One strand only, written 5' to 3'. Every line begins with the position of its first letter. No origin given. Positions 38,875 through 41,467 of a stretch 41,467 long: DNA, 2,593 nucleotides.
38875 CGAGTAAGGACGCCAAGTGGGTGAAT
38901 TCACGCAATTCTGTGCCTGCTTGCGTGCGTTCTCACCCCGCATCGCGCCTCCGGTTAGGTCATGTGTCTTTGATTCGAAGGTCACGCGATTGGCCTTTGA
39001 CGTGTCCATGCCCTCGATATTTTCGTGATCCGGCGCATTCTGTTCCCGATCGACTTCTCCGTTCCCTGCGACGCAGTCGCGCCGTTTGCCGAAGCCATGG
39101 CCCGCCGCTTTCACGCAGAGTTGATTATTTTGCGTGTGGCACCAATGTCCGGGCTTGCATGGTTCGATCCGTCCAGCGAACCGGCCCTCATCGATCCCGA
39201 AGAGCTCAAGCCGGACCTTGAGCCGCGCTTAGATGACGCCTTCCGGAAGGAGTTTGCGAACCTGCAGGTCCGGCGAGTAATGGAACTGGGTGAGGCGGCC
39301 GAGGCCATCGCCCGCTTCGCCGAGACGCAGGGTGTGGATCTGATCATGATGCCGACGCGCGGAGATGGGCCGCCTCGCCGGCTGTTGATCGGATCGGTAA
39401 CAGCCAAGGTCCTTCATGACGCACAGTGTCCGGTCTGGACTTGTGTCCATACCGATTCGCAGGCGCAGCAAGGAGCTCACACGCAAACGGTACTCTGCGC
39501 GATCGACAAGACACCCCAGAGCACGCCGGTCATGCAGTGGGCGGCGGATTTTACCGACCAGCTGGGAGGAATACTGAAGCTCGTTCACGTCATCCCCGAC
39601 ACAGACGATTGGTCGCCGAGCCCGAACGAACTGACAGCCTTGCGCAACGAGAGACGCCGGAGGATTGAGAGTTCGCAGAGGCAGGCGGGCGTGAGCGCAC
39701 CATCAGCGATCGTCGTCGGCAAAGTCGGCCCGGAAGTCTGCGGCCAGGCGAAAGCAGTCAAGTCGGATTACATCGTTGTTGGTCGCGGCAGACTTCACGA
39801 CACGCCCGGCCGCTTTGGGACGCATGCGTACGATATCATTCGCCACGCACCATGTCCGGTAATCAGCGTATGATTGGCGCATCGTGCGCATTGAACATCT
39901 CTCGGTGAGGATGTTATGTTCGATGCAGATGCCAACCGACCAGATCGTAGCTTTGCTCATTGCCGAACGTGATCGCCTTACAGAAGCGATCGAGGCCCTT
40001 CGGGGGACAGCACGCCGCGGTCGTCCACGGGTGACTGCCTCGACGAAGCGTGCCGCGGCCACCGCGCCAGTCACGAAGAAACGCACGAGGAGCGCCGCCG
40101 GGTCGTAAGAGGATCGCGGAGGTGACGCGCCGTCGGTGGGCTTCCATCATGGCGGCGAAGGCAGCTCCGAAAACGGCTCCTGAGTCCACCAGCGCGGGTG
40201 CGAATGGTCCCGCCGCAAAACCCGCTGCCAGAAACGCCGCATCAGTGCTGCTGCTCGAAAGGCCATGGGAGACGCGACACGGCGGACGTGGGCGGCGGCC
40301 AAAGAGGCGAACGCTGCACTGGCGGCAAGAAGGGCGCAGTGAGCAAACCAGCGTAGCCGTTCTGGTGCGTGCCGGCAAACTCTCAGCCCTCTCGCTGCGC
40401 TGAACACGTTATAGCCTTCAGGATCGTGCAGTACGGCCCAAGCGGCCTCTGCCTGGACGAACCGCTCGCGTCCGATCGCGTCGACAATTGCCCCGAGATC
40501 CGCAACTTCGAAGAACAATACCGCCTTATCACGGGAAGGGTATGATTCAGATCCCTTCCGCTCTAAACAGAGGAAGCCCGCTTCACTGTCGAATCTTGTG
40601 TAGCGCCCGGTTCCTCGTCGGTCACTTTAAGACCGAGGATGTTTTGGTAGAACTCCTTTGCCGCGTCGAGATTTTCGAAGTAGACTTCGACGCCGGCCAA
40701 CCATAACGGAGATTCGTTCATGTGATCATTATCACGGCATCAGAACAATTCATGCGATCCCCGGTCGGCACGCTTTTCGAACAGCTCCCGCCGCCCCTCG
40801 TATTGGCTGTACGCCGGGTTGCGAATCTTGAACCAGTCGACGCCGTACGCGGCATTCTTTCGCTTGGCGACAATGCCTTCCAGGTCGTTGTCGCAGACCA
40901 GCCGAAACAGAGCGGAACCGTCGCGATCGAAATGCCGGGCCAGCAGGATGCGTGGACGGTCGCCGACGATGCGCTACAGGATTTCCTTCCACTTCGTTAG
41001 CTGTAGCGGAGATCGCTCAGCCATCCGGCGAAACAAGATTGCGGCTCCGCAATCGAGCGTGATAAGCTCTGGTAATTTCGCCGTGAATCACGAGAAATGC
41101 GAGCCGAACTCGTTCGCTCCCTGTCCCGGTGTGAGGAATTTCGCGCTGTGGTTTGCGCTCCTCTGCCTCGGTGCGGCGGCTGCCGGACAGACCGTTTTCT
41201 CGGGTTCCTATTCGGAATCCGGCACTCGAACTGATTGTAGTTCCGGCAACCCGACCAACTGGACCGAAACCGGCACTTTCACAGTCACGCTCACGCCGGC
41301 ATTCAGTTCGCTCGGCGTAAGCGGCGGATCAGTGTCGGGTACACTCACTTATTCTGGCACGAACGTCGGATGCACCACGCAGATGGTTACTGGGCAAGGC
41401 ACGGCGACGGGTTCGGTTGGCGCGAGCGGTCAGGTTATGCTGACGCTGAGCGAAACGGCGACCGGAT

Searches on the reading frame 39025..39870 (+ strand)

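Call 8: search_protein_families(library=pfam, proteins=[window:39025-39870:+], max_evalue=0.01)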
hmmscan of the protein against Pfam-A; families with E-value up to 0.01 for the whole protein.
window:39025-39870:+ (282 aa): 1 family
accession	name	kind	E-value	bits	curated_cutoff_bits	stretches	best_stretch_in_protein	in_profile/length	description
PF00582.32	Usp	-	8.8e-49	166.1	24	2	1-138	1-138/141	Universal stress protein family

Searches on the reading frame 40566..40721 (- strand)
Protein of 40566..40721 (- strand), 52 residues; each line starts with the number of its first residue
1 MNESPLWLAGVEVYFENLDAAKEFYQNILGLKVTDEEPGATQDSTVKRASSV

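Call 66: search_protein_families(library=pfam, proteins=[window:40566-40721:-], max_evalue=0.1)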
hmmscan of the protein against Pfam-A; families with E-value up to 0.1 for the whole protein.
window:40566-40721:- (52 aa): 4 families
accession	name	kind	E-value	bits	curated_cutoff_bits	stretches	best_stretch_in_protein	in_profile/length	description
PF00903.31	Glyoxalase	-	4.4e-05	24.3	20.6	1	11-42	5-37/121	Glyoxalase/Bleomycin resistance protein/Dioxygenase superfamily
PF22677.2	Ble-like_N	-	0.00026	21.1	24.5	1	11-35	5-29/41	Bleomycin resistance protein-like N-terminal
PF09832.14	DUF2059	-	0.012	16.1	23.6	1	17-45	19-47/60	Uncharacterized protein conserved in bacteria (DUF2059)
PF14506.12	CppA_N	-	0.098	13.1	25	1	16-38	9-31/124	CppA N-terminal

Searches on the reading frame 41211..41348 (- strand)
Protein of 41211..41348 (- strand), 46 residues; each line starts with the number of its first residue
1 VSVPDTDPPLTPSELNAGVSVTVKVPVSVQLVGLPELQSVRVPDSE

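Call 66: search_protein_families(library=pfam, proteins=[window:41211-41348:-], max_evalue=0.1)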
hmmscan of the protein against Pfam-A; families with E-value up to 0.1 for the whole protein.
window:41211-41348:- (46 aa): 1 family
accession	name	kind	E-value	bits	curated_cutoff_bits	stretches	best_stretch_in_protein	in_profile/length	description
PF25158.1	ABCA11_C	-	0.061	13.6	27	1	21-42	29-50/55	ABC transporter A family member 11-like, C-terminal domain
